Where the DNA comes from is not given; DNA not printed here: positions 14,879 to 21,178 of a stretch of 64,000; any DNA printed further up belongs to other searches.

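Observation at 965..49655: ~49-kb single-operon FAAL/PKS/AMT/NRPS assembly line for a β-amino fatty-acid lipopeptide, probably uncharacterised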

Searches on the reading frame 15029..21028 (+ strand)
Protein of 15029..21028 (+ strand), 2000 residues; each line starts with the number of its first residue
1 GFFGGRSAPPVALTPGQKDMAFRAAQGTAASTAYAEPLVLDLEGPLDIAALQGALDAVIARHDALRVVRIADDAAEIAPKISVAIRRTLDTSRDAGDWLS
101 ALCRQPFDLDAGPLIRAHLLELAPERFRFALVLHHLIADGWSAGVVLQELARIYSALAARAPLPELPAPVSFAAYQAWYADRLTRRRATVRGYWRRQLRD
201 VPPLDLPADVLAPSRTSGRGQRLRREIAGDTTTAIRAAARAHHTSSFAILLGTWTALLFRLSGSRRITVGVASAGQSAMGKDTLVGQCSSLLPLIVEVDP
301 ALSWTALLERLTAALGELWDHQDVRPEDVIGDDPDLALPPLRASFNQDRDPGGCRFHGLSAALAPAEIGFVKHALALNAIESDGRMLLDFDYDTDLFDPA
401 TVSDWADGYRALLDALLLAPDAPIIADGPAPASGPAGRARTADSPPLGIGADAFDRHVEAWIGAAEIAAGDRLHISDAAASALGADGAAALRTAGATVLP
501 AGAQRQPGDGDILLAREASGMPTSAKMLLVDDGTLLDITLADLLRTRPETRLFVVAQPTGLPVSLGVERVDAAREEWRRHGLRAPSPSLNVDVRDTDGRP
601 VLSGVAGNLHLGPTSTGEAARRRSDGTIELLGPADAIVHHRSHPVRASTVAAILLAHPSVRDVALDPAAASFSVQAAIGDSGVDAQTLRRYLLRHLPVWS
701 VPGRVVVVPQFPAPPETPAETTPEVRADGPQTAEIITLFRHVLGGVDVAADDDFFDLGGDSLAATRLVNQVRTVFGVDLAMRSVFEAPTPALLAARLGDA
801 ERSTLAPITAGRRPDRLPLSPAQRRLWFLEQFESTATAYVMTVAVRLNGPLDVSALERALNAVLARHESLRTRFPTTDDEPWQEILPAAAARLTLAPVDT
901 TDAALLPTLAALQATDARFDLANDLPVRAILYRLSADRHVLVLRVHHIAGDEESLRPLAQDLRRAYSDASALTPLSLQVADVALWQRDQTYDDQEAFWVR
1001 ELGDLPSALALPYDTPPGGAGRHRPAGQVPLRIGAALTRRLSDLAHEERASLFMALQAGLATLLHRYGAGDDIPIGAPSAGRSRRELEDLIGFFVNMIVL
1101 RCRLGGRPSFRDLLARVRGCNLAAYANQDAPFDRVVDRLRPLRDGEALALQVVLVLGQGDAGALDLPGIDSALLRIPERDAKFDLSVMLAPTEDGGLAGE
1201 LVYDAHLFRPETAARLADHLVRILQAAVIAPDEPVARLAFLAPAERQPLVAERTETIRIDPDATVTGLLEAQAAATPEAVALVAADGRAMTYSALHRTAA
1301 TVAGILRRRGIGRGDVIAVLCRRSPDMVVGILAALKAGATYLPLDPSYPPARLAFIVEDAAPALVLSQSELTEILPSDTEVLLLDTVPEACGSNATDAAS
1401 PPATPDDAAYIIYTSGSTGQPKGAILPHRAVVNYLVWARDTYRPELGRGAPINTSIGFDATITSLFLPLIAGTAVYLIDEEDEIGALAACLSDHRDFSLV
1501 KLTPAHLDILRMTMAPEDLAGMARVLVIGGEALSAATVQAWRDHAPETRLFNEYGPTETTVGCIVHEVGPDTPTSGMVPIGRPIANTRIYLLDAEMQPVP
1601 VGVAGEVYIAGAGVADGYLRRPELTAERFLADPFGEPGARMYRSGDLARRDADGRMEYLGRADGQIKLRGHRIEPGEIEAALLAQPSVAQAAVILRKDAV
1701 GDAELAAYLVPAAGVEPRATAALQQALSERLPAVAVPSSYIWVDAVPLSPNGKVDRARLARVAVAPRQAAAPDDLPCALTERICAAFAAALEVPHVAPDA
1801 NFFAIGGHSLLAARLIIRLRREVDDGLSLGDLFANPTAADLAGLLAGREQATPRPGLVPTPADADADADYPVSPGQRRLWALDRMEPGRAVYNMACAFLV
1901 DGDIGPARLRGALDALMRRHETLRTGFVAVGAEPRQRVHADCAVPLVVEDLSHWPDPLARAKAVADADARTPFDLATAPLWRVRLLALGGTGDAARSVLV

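Call 4: search_protein_families(library=pfam, proteins=[window:15029-21028:+])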
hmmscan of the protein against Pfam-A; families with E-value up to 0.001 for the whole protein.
window:15029-21028:+ (2000 aa): 4 families
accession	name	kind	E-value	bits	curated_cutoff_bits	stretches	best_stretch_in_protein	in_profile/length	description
PF00668.25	Condensation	-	3.6e-160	534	30.6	3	816-1249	4-455/456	Condensation domain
PF00501.34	AMP-binding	-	6.9e-80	269.1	29.9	1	1269-1619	1-384/384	AMP-binding enzyme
PF00550.31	PP-binding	-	5.8e-29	100.6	20.8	2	734-797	2-67/67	Phosphopantetheine attachment site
PF13193.12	AMP-binding_C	-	7.5e-13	49.6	24.5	1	1677-1753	1-76/76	AMP-binding enzyme C-terminal domain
